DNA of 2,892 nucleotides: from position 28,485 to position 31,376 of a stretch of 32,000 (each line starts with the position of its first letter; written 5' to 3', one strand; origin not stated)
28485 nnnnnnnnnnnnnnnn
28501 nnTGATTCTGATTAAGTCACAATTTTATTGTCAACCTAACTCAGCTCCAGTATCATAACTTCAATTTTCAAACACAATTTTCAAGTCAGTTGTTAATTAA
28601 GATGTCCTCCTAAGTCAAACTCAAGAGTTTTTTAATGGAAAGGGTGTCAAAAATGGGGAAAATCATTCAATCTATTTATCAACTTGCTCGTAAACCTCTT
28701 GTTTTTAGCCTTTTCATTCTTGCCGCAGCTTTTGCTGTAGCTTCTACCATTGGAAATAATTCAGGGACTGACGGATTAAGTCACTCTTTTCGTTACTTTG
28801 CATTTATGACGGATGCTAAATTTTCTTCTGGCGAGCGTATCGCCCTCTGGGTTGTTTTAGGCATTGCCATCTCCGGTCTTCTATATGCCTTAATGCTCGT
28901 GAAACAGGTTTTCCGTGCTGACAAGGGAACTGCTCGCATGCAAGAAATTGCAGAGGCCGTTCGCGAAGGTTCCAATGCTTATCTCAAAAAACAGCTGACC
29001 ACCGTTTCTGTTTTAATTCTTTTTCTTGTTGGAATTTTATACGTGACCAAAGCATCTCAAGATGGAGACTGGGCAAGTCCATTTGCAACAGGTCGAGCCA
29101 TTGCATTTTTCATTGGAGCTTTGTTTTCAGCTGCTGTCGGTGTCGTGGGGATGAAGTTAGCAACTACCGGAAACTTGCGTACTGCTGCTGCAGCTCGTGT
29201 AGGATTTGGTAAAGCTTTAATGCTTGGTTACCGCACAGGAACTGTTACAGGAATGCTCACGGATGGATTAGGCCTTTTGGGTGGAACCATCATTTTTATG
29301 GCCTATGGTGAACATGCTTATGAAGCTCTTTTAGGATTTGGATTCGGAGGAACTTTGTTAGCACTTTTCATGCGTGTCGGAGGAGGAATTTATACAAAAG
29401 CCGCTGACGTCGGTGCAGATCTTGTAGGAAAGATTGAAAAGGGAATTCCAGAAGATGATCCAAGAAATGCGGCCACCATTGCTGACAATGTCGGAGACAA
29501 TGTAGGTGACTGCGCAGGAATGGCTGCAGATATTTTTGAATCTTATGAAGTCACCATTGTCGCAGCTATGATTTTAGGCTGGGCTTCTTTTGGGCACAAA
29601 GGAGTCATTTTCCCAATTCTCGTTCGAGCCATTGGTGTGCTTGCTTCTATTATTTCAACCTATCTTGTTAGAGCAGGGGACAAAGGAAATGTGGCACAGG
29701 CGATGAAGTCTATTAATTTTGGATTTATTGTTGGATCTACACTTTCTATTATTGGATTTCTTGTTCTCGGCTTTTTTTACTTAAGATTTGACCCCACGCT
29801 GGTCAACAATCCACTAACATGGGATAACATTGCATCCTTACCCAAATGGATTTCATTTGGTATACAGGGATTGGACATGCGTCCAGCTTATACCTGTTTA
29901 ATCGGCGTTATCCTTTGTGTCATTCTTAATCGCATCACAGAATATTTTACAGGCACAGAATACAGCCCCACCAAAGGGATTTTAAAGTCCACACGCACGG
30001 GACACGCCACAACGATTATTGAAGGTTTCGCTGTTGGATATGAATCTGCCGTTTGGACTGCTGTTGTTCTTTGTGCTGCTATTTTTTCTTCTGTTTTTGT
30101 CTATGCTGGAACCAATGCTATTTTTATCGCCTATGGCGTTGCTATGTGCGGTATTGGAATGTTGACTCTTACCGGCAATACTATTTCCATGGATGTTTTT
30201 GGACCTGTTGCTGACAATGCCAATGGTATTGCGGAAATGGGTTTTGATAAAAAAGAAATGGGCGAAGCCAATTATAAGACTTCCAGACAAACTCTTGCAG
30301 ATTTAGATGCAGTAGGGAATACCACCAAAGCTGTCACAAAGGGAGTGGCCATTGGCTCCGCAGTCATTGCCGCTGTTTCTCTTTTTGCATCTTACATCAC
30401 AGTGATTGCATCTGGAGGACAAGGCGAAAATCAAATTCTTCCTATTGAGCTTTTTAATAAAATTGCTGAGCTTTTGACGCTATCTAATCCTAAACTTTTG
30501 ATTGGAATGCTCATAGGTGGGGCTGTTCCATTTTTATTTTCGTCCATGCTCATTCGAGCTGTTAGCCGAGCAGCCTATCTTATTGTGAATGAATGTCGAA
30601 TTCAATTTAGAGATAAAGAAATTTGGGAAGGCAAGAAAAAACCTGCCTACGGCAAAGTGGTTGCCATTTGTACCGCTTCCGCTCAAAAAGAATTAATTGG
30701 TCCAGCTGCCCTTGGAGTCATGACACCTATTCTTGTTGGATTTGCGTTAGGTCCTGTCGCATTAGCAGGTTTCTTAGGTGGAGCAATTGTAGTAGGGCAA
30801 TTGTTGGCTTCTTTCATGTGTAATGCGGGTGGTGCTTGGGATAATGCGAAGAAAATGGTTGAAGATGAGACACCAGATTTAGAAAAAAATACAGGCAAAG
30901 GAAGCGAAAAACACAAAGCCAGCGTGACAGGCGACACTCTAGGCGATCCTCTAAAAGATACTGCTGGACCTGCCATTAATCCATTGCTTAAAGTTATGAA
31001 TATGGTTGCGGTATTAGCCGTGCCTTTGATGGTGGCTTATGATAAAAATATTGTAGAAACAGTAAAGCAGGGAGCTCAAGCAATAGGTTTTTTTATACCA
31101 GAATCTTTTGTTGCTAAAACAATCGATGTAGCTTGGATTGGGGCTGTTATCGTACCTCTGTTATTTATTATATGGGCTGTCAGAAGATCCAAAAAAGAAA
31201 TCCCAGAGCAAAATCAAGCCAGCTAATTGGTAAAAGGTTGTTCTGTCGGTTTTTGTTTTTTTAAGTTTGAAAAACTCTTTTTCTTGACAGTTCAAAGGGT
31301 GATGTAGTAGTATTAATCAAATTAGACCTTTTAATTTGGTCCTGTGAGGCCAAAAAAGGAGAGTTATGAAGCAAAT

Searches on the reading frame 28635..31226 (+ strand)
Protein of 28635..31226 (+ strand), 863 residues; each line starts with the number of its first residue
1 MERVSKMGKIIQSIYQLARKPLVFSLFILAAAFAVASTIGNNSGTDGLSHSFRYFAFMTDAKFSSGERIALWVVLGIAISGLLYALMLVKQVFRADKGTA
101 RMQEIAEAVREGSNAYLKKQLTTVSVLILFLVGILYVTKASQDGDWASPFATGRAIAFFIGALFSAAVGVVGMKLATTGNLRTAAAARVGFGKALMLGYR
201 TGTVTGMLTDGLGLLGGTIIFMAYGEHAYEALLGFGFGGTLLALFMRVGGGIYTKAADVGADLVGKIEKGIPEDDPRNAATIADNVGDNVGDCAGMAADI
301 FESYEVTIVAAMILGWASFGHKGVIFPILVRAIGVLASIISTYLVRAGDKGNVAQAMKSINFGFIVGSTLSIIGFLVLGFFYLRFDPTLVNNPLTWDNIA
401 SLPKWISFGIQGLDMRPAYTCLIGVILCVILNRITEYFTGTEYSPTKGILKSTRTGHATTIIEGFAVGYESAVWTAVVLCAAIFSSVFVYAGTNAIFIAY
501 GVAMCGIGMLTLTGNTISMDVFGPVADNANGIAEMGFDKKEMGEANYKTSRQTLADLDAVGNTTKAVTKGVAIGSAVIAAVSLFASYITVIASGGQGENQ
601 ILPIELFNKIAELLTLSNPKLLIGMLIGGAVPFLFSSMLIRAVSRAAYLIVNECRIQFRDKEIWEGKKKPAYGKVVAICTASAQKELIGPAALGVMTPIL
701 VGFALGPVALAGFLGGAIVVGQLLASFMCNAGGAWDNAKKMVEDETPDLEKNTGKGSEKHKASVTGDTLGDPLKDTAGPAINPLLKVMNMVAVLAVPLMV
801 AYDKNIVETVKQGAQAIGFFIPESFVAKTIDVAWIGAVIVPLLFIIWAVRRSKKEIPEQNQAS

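Call 57: find_encoding_contigs(protein=window:28635-31226:+, flank=10000, max_places=6)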
Protein window:28635-31226:+ (863 aa): no gene with exactly this product is on record in the collection.

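Call 66: search_protein_families(library=pfam, proteins=[window:28635-31226:+])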
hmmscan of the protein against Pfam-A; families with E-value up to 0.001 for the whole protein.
window:28635-31226:+ (863 aa): 1 family
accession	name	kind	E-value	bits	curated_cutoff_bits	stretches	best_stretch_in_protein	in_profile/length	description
PF03030.21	H_PPase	-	4.1e-231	769.6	29.7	1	80-794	2-644/645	Inorganic H+ pyrophosphatase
